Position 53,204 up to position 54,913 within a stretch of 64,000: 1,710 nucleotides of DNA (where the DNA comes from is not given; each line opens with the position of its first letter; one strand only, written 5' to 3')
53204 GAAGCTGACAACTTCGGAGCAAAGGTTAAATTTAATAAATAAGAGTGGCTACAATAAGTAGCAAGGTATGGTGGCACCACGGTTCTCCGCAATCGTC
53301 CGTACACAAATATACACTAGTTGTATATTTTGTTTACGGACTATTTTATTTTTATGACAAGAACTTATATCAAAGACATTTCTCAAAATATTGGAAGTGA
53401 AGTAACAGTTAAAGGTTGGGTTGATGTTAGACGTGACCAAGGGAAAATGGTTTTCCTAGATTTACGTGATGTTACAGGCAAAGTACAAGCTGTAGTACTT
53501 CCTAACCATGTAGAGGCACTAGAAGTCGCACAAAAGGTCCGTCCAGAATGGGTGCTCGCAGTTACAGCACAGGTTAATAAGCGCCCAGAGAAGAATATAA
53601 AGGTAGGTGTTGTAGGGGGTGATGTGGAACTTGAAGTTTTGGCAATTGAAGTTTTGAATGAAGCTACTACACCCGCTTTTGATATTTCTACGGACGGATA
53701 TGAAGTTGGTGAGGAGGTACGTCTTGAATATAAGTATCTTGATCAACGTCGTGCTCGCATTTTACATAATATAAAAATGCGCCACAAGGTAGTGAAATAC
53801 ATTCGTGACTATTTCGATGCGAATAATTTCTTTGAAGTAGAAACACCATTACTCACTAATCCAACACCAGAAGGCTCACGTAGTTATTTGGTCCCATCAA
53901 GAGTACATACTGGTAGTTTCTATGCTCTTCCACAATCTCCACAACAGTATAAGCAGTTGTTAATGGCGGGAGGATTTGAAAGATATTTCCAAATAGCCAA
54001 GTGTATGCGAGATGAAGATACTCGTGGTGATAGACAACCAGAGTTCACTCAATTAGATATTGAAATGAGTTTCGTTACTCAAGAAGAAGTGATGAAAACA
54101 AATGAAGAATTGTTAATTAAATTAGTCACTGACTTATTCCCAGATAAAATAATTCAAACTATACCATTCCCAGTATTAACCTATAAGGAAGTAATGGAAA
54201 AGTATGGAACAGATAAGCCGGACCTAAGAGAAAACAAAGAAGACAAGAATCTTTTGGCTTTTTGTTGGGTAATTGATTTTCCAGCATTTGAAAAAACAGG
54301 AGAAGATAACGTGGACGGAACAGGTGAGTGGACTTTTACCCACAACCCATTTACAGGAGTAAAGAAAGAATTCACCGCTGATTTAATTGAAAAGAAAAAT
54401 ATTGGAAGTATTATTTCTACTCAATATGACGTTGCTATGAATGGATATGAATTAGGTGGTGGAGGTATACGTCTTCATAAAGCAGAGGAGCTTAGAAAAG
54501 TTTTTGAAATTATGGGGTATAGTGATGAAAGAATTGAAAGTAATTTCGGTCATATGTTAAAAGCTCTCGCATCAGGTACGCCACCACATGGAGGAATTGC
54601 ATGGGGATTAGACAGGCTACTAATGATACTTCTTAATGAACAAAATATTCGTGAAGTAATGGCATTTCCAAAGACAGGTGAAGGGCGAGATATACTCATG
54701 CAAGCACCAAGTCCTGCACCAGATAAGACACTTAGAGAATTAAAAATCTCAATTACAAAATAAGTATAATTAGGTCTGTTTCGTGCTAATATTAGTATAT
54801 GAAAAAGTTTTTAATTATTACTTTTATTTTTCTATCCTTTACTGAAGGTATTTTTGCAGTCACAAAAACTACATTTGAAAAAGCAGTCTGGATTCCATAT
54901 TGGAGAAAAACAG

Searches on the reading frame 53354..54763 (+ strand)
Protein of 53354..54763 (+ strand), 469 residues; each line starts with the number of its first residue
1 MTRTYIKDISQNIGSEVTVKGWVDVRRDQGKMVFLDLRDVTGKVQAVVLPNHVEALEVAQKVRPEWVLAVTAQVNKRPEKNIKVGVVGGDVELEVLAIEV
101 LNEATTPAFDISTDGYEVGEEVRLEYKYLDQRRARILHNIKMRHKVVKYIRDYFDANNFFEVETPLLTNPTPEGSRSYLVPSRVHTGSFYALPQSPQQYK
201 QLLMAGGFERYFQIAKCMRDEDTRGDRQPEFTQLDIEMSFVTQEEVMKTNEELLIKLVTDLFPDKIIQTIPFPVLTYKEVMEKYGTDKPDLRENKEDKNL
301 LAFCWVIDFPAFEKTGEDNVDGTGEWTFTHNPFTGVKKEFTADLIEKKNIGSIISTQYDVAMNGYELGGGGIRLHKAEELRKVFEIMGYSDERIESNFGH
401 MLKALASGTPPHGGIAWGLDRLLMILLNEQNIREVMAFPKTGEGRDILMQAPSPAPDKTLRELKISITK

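Call 10: find_related_loci(query=window:53354-54763:+, collection=genome_contigs, flank=3000)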
Query window:53354-54763:+ (469 aa) in genome_contigs; peptide patterns used: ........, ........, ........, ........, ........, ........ (x = any residue, [..] = any of these).
599 stretches matched a pattern (row limit reached: there are more); 570 encode a relative of the query (tblastn E <= 1e-3); the best 80 are kept; 80 distinct loci.
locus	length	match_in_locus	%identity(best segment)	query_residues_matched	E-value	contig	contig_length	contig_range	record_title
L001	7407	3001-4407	83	1-469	0e+0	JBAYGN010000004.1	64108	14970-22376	MAG: Candidatus Paceibacterota bacterium isolate SO_2016_GW1_126 scaffold00948_OW334_2016, whole genome shotgun sequence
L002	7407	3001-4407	81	1-469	0e+0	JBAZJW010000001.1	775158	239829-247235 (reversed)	MAG: Candidatus Paceibacterota bacterium isolate SO_2017_LW4_129 scaffold_18_c1_LW137-91_2017, whole genome shotgun sequ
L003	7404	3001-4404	82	1-468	0e+0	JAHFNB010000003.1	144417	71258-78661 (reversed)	MAG: bacterium isolate nzgw470 NODE_82_length_144418_cov_29.548660, whole genome shotgun sequence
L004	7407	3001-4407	80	1-469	0e+0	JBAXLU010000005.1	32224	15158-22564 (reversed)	MAG: Candidatus Nomurabacteria bacterium isolate ELA435 MAG435_5, whole genome shotgun sequence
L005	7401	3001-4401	81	1-467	0e+0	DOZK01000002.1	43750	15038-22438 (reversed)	MAG TPA_asm: Candidatus Nomurabacteria bacterium isolate UBA11704 contig_1824, whole genome shotgun sequence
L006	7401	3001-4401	82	3-469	0e+0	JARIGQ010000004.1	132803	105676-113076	MAG: Candidatus Nomurabacteria bacterium isolate CullarsAll.DT.22 k141_718607, whole genome shotgun sequence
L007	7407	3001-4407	80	1-469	0e+0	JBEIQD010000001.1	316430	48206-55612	MAG: Candidatus Nomurabacteria bacterium isolate Sample-106-S6-bin-90 Sample_106_S6-bin_90-k141_146028, whole genome sho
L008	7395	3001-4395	80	3-467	0e+0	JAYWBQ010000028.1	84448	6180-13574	MAG: Candidatus Paceibacterota bacterium isolate GL93_UP_metabat_156 GL93_UP_metabat_156_27, whole genome shotgun sequen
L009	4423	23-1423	79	1-467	0e+0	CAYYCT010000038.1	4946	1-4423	MAG TPA_asm: uncultured Candidatus Saccharibacteria bacterium isolate SRP278252_co2_838 genome assembly, contig: NODE_37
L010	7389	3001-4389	81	3-465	0e+0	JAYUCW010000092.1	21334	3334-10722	MAG: Candidatus Paceibacterota bacterium isolate GFS_7029 GFS_7029_91, whole genome shotgun sequence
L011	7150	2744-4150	77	1-469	0e+0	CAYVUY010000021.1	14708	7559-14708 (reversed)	MAG TPA_asm: uncultured Candidatus Saccharibacteria bacterium isolate SRP296810_co1_301 genome assembly, contig: NODE_44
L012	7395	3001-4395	79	3-467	0e+0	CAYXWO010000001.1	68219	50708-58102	MAG TPA_asm: uncultured Candidatus Saccharibacteria bacterium isolate SRP286056_co2_66 genome assembly, contig: NODE_395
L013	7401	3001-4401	79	3-469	0e+0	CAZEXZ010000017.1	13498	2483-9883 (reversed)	MAG TPA_asm: uncultured Candidatus Saccharibacteria bacterium isolate SRP170004_co1_567 genome assembly, contig: NODE_72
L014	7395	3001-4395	79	3-467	0e+0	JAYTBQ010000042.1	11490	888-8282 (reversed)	MAG: Candidatus Paceibacterota bacterium isolate GFS_14379 GFS_14379_41, whole genome shotgun sequence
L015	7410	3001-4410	78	1-469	0e+0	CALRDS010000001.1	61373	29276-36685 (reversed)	MAG: Candidatus Nomurabacteria bacterium isolate Baikal-1350m-319 genome assembly, contig: Baikal-1350m-c1398, whole gen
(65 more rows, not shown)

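Call 14: find_encoding_contigs(protein=window:53354-54763:+, flank=3000, max_places=10)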
Protein window:53354-54763:+ (469 aa): 3 contigs read that carry it; 1 place shown.
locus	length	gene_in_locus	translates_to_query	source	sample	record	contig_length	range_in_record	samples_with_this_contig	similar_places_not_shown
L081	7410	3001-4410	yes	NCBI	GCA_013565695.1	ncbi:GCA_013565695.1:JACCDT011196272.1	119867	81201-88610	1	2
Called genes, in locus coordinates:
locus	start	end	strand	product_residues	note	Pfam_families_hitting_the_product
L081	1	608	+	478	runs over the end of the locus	PF00474:SSF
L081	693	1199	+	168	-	-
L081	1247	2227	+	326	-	PF00579:tRNA-synt_1b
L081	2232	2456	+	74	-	-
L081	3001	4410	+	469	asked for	PF01336:tRNA_anti-codon, PF00152:tRNA-synt_2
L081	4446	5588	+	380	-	PF00704:Glyco_hydro_18, PF03644:Glyco_hydro_85 (weak)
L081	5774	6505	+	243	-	PF02616:SMC_ScpA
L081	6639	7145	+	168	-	PF04079:SMC_ScpB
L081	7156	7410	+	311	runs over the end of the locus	PF00768:Peptidase_S11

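Call 25: find_homologous_proteins(query=window:53354-54760:+, max_evalue=1e-100)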
Query window:53354-54760:+ (469 aa): 7964 proteins with E <= 1e-100 among 8000 candidates; the best 120 are listed.
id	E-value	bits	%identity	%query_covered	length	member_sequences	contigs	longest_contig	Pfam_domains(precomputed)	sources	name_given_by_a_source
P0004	0.0e+0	1067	100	100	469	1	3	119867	PF01336.32,PF00152.26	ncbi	-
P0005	0.0e+0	1016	94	100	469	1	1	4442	PF01336.32,PF00152.26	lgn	-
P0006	2.6e-292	987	91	100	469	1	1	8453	PF01336.32,PF00152.26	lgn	-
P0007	5.0e-274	927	85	100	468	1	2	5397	PF01336.32,PF00152.26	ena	-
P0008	1.1e-272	922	84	100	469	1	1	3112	PF01336.32,PF00152.26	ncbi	-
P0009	1.9e-272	922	84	100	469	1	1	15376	PF01336.32,PF00152.26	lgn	-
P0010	1.7e-271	918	84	100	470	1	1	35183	PF01336.32,PF00152.26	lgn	-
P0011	5.2e-271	917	83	100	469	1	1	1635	PF01336.32,PF00152.26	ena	-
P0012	1.0e-270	916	84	100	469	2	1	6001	PF01336.32,PF00152.26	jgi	jgi:aspartyl-tRNA synthetase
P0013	5.9e-270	913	83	100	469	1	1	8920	PF01336.32,PF00152.26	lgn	-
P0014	1.3e-269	912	84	99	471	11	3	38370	PF01336.32,PF00152.26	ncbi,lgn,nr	ncbi:MAG: aspartate--tRNA ligase [Candidatus Pacebacteria bacterium]|nr:aspartate--tRNA ligase [Cand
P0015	1.5e-269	912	83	100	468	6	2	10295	PF01336.32,PF00152.26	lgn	-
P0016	1.7e-269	912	83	100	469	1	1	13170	PF01336.32,PF00152.26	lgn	-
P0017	2.0e-269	912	84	100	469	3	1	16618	PF01336.32,PF00152.26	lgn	-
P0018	2.2e-269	911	84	100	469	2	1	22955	PF01336.32,PF00152.26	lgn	-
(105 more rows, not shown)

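Call 26: find_encoding_contigs(protein=P0006, flank=3000, max_places=5)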
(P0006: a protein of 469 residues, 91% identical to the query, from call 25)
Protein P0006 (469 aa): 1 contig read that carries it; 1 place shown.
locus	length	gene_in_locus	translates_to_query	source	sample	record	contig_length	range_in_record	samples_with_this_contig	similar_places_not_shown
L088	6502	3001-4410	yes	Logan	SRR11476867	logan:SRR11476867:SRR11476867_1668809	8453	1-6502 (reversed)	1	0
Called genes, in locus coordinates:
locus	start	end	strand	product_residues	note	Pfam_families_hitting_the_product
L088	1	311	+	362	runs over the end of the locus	PF00226:DnaJ, PF01556:DnaJ_C, PF00684:DnaJ_CXXCXGXG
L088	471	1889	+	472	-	PF00474:SSF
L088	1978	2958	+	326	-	PF00579:tRNA-synt_1b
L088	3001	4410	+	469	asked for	PF01336:tRNA_anti-codon, PF00152:tRNA-synt_2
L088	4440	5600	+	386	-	PF00704:Glyco_hydro_18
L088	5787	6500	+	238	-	?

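Call 27: find_encoding_contigs(protein=P0007, flank=3000, max_places=5)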
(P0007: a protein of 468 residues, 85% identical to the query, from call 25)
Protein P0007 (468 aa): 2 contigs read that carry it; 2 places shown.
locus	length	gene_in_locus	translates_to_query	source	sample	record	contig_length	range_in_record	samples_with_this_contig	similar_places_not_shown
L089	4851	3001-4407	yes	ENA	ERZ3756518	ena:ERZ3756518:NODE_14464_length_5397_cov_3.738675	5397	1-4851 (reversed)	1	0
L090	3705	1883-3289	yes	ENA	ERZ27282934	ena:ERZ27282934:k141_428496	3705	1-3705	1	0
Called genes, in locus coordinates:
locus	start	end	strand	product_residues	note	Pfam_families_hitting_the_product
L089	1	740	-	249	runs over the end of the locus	-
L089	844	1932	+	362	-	PF00226:DnaJ, PF01556:DnaJ_C, PF00684:DnaJ_CXXCXGXG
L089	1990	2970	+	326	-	PF00579:tRNA-synt_1b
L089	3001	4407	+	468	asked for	PF01336:tRNA_anti-codon, PF00152:tRNA-synt_2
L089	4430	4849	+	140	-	?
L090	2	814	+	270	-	?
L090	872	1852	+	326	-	PF00579:tRNA-synt_1b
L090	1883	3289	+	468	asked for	PF01336:tRNA_anti-codon, PF00152:tRNA-synt_2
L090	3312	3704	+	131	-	?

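Call 28: find_encoding_contigs(protein=P0008, flank=3000, max_places=5)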
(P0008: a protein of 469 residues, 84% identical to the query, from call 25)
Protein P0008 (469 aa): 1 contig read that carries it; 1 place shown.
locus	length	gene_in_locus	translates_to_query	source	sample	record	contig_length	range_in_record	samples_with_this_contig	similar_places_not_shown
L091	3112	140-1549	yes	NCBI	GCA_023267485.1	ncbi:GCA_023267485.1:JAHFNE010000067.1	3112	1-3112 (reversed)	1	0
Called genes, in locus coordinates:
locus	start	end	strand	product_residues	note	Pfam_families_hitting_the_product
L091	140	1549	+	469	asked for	PF01336:tRNA_anti-codon, PF00152:tRNA-synt_2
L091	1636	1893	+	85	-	-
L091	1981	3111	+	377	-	?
